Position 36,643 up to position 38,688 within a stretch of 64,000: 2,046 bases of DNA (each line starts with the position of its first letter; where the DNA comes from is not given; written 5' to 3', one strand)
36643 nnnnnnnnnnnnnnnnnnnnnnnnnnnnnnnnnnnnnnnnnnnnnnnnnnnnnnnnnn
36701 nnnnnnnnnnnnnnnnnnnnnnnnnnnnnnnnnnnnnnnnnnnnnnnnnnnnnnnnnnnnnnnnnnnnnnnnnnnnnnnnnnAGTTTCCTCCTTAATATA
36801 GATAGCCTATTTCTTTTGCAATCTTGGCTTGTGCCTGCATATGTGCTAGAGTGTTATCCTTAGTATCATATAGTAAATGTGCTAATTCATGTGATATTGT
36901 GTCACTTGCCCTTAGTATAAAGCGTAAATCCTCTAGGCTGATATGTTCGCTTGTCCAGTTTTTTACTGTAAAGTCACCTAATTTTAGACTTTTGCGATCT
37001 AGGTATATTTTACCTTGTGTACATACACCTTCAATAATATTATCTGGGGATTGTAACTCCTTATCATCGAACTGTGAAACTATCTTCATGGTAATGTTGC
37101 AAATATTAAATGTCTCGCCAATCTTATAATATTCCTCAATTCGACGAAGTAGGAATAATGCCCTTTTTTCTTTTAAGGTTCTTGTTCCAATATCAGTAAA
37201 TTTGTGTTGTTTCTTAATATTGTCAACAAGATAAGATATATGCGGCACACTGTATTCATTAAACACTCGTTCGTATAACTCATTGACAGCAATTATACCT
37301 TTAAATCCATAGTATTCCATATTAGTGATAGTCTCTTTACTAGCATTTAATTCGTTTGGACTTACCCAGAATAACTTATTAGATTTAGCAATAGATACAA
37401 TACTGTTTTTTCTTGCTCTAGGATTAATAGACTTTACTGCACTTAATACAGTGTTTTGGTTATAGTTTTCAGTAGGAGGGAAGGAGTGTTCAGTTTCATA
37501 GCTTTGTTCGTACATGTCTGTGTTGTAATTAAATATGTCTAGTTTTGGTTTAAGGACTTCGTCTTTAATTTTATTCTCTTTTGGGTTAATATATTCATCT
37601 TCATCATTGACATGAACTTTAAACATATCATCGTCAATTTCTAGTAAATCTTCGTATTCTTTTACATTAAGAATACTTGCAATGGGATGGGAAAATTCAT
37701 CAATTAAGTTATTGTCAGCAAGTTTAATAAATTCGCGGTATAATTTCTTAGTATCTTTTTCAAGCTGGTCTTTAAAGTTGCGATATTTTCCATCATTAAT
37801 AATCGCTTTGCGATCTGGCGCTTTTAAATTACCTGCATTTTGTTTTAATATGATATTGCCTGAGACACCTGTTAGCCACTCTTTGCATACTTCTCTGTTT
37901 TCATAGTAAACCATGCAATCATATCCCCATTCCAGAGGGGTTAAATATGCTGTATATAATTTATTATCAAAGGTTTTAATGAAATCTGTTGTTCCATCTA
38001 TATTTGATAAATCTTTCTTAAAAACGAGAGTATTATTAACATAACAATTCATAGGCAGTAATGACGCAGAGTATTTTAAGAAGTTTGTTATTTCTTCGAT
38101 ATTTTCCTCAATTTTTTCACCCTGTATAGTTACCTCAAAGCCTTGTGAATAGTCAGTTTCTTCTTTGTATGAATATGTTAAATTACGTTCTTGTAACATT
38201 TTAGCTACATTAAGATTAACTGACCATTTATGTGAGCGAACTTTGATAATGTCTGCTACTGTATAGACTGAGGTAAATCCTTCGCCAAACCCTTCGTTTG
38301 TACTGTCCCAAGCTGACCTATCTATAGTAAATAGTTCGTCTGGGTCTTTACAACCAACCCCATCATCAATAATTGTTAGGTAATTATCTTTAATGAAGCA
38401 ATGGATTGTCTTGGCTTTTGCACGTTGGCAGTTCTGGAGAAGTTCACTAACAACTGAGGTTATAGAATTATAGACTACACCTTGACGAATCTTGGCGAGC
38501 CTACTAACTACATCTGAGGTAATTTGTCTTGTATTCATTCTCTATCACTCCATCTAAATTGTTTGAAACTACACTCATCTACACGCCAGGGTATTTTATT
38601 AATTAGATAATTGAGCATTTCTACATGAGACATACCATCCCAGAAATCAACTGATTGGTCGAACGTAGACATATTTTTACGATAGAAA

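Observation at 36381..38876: Undescribed three-gene operon: small protein, GHKL ATPase fused to an HExxH zincin, and a domesticated IS200/IS605-type Y1 HUH nuclease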

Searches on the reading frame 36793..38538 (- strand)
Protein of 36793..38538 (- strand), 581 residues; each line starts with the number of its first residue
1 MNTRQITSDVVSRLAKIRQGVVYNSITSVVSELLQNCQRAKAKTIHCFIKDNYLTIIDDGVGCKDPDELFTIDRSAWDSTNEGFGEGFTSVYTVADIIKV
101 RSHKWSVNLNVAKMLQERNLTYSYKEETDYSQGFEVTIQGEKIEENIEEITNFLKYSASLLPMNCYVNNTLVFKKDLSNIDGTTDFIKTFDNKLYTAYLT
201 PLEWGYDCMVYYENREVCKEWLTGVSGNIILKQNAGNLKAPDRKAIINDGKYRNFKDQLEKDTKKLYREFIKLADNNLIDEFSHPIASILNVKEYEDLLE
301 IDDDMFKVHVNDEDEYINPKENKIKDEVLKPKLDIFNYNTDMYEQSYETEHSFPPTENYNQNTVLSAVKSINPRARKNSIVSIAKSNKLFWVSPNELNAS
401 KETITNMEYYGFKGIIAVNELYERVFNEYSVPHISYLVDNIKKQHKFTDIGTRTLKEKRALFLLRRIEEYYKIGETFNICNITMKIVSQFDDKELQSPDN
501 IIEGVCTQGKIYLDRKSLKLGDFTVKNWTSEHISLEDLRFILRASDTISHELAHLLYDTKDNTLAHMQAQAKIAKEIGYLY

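Call 3: search_protein_families(library=pfam, proteins=[window:36793-38538:-], max_evalue=1)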
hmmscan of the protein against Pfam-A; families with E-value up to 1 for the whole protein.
window:36793-38538:- (581 aa): 3 families
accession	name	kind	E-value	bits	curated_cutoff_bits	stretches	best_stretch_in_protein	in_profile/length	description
PF25794.1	SACS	-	0.00014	22.2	32.8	1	11-51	5-41/247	Sacsin domain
PF02518.31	HATPase_c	-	0.00049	21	26.4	1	25-99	5-85/111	Histidine kinase-, DNA gyrase B-, and HSP90-like ATPase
PF13589.12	HATPase_c_3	-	0.0082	16.6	25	1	26-66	3-48/137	Histidine kinase-, DNA gyrase B-, and HSP90-like ATPase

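Call 4: search_protein_families(library=phrogs, proteins=[window:36793-38538:-], max_evalue=0.01)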
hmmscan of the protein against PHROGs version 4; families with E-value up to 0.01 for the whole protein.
window:36793-38538:- (581 aa): 0 families

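Call 5: search_protein_families(library=padloc, proteins=[window:36793-38538:-], max_evalue=1)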
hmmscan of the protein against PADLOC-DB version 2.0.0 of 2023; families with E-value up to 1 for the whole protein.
window:36793-38538:- (581 aa): 0 families

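Call 9: find_homologous_proteins(query=window:36793-38538:-)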
Query window:36793-38538:- (581 aa): 12 proteins with E <= 0.001 among 8000 candidates.
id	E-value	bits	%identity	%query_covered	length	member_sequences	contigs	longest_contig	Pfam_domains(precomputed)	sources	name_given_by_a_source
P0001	0.0e+0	1312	100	100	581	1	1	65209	-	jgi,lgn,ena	-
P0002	1.1e-277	941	72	100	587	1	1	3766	-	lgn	-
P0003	2.6e-221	755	58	100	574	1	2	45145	-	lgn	-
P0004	2.3e-209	715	57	100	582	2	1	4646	-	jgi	jgi:hypothetical protein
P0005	2.6e-145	504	46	99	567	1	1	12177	-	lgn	-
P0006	1.4e-131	458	52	71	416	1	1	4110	-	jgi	jgi:hypothetical protein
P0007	2.6e-95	339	34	99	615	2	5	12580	-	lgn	-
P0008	5.2e-80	288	34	100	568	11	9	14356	-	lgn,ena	-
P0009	3.7e-76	275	35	99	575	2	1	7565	-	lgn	-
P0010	1.0e-74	271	35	51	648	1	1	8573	-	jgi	jgi:hypothetical protein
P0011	3.5e-74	269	33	100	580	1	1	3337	-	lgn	-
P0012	1.1e-7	49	27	30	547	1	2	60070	-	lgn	-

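Call 10: search_solved_structures(query=window:36793-38538:-, max_evalue=1, show_alignments=2)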
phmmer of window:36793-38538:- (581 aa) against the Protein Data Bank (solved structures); distinct sequences matched with E-value up to 1: 0.
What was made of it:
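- Tried and rejected: phmmer of ORF2 against PDB sequences found nothing (call 10).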

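Call 12: find_encoding_contigs(protein=P0003, flank=8000, max_places=3)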
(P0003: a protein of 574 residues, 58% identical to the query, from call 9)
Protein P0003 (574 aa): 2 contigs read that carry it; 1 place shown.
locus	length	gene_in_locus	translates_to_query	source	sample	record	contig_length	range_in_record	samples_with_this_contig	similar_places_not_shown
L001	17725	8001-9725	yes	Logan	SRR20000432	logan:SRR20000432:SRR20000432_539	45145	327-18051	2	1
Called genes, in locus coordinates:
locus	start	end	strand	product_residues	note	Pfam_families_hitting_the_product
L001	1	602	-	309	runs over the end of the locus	?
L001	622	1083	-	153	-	PF11195:Tad2-like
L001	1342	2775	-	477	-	-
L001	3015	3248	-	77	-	-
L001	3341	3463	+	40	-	-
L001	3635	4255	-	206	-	PF03592:Terminase_2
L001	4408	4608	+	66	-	-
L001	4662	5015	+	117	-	-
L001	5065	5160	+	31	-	-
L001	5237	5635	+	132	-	PF00436:SSB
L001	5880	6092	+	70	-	-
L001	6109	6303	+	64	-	-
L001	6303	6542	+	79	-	-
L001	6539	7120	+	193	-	-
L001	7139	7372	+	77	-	-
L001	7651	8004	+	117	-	-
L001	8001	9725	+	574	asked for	-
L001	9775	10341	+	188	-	-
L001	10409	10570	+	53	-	-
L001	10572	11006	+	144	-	PF04002:RadC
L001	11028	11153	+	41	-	-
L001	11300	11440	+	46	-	-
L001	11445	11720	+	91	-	-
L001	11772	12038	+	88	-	-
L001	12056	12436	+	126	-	PF01797:Y1_Tnp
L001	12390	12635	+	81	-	-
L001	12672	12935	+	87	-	-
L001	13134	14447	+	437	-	PF03235:GmrSD_N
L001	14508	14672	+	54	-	-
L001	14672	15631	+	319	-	PF06067:DUF932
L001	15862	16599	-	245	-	PF02562:PhoH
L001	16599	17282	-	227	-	-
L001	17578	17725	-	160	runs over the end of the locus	PF00692:dUTPase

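Call 13: find_encoding_contigs(protein=P0005, flank=8000, max_places=3)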
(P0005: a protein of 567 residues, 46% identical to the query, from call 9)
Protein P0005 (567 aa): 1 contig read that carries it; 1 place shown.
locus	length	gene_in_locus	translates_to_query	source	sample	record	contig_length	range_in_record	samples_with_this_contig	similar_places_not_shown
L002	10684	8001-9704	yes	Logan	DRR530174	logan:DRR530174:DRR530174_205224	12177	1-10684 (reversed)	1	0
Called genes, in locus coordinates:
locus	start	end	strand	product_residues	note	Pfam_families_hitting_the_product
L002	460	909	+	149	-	PF00436:SSB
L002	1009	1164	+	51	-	-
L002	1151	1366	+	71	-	-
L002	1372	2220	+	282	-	PF08401:ArdcN, PF18818:MPTase-PolyVal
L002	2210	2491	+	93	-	-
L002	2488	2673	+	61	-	-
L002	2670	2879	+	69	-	-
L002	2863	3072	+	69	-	-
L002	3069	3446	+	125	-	PF01797:Y1_Tnp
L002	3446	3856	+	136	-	-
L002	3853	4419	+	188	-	-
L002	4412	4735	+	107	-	-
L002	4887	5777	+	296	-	-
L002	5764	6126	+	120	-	-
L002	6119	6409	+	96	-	-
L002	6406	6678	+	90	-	-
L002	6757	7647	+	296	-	-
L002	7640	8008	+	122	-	-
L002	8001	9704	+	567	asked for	-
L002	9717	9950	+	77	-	-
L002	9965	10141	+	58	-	-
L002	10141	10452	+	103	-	PF12957:DUF3846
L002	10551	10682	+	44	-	?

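Call 14: find_encoding_contigs(protein=P0007, flank=8000, max_places=4)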
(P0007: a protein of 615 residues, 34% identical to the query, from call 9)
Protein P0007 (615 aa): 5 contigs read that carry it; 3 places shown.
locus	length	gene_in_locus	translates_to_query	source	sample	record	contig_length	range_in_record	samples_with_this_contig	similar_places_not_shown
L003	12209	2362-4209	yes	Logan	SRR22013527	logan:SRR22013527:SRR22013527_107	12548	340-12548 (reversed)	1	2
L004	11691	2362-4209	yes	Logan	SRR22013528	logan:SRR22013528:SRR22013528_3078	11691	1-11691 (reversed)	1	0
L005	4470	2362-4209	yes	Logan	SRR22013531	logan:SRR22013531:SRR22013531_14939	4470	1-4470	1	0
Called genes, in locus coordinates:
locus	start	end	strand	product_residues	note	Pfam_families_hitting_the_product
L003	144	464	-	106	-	PF12957:DUF3846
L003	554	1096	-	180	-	PF00149:Metallophos (weak), PF12850:Metallophos_2 (weak)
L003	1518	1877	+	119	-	-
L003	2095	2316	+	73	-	-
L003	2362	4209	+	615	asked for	-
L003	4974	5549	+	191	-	PF00265:TK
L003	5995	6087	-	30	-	-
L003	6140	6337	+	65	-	-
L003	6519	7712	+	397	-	-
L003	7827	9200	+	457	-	-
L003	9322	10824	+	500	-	-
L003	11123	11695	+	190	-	PF11258:DUF3048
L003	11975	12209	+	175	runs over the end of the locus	PF17479:DUF3048_C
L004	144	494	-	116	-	PF12957:DUF3846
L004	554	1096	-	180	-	PF00149:Metallophos (weak), PF12850:Metallophos_2 (weak)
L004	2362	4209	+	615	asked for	-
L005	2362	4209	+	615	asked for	-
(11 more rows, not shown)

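Call 15: find_encoding_contigs(protein=P0008, flank=8000, max_places=5)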
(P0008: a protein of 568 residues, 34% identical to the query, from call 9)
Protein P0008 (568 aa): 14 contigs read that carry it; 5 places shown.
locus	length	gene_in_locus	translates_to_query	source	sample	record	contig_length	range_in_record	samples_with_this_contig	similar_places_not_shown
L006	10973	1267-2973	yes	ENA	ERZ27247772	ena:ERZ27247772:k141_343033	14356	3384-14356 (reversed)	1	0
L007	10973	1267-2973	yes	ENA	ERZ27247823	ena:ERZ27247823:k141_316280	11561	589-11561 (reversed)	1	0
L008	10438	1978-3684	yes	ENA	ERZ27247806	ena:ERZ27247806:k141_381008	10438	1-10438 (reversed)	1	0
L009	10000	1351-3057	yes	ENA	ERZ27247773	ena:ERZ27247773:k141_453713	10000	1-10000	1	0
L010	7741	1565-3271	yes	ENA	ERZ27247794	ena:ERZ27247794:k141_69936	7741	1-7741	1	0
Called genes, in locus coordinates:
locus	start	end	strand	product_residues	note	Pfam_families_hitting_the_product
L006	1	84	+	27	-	?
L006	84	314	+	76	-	-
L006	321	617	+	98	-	-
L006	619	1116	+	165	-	-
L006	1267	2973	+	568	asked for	-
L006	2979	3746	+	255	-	-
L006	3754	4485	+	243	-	-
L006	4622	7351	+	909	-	PF00176:SNF2-rel_dom, PF04851:ResIII (weak), PF00271:Helicase_C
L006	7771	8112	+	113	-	-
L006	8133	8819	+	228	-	-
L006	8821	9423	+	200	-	PF26929:DUF8280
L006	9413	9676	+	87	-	-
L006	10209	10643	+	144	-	-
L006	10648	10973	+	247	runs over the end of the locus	-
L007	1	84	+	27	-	?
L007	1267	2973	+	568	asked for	-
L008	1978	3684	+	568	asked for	-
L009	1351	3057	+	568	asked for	-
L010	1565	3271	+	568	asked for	-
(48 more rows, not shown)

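Call 18: find_encoding_contigs(protein=P0002, flank=8000, max_places=2)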
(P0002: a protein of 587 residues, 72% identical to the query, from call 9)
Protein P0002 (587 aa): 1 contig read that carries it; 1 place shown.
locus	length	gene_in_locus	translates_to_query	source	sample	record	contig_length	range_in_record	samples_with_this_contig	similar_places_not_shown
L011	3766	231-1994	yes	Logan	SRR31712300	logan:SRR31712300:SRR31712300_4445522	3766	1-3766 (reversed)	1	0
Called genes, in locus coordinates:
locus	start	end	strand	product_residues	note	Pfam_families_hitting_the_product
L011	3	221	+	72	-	?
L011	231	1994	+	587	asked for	-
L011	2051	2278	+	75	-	-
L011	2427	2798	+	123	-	PF01797:Y1_Tnp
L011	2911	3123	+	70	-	-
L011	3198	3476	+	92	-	-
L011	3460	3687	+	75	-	-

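Call 19: find_encoding_contigs(protein=P0004, flank=8000, max_places=2)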
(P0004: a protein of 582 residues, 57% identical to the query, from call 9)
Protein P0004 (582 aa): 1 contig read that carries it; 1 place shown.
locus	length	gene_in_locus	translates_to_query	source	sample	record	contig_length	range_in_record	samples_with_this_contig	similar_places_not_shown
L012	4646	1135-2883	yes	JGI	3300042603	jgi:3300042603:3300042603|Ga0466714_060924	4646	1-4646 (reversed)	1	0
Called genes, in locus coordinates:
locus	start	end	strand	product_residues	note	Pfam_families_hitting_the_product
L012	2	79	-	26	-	?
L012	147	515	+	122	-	PF00436:SSB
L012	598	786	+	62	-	-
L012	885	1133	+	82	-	-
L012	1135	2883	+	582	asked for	-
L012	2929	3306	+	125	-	PF01797:Y1_Tnp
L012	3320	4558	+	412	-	PF03235:GmrSD_N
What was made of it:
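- Gene order ORF2 > Y1 > ParB-like is collinear in the window, L012 and L001 (calls 12, 19). Orthologues sit in collinear positions and are tightly packed in L012, L001 and L002 (calls 12, 13, 19).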

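Call 24: search_dna_similar(query=window:36793-38538:-, collection=phages, mode=protein, max_evalue=0.001, max_rows=30)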
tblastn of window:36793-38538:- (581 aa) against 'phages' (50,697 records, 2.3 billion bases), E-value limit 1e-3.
No match.
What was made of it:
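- On T4 rIIA family: No tblastn hit in the phage collection (call 24).
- Closest known: T4 rIIA-type phage proteins. Different: There is no sequence-level relationship: no PHROG hit (call 4) and no tblastn hit in 50,697 phage records (call 24).
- Tried and rejected: tblastn of ORF2 against phages found no match (call 24).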

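Call 35: predict_structure(alignment_id=A1)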
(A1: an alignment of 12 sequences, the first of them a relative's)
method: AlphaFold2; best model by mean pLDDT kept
length: 581 residues; sequences in the alignment: 12
mean_pLDDT: 80.5   pTM: 0.65
mean pLDDT of the five models: 80.5, 78.5, 78.2, 76.8, 76.8
residues with pLDDT >= 90: 223; 70-90: 258; 50-70: 34; < 50: 66
segments of 3 or more residues with pLDDT < 50: 313-377
pLDDT, mean of each block of 10 residues (from residue 1): 68 79 86 88 94 94 84 63 71 91 91 87 86 91 93 95 95 93 87 96 89 91 93 88 86 95 95 89 93 89 81 43 33 29 32 32 34 46 79 89 80 88 91 85 84 88 92 91 81 74 87 88 70 85 90 90 81 91 85
secondary structure, 60 per line:
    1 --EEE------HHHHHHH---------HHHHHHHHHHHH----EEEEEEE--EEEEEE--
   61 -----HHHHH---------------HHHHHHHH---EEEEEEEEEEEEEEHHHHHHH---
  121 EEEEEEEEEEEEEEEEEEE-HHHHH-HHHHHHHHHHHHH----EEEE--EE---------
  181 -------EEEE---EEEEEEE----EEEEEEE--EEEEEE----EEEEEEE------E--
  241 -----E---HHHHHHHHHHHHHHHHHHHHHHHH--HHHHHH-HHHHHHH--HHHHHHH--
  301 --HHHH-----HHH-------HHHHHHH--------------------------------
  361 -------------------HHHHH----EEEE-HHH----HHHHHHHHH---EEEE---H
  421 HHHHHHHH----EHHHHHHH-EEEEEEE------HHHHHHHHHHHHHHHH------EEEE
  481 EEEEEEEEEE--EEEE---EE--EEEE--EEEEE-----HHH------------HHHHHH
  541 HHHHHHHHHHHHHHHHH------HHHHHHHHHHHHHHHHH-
elements in order: E3-5 H12-18 H28-39 E44-50 E53-58 H66-70 H86-93 E97-110 H111-117 E121-139 H141-145 H147-159 E164-167 E188-191 E195-201 E206-212 E215-220 E225-231 H250-273 H276-281 H283-289 H292-298 H303-306 H322-328 H380-384 E389-392 H401-409 E413-416 H420-428 H434-440 E442-448 H455-470 E477-490 E493-496 E504-507 E510-514 H535-557 H564-580
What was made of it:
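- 36793..38538 (-): ORF2, a 581-aa Hsp90/rIIA-like GHKL ATPase with a C-terminal HExxH-motif domain. AF2 model with pLDDT 80.5 (call 35).
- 37408..37602 (-): ORF2 residues 313-377: disordered linker of variable length. pLDDT below 50 for residues 313-377 (call 35).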
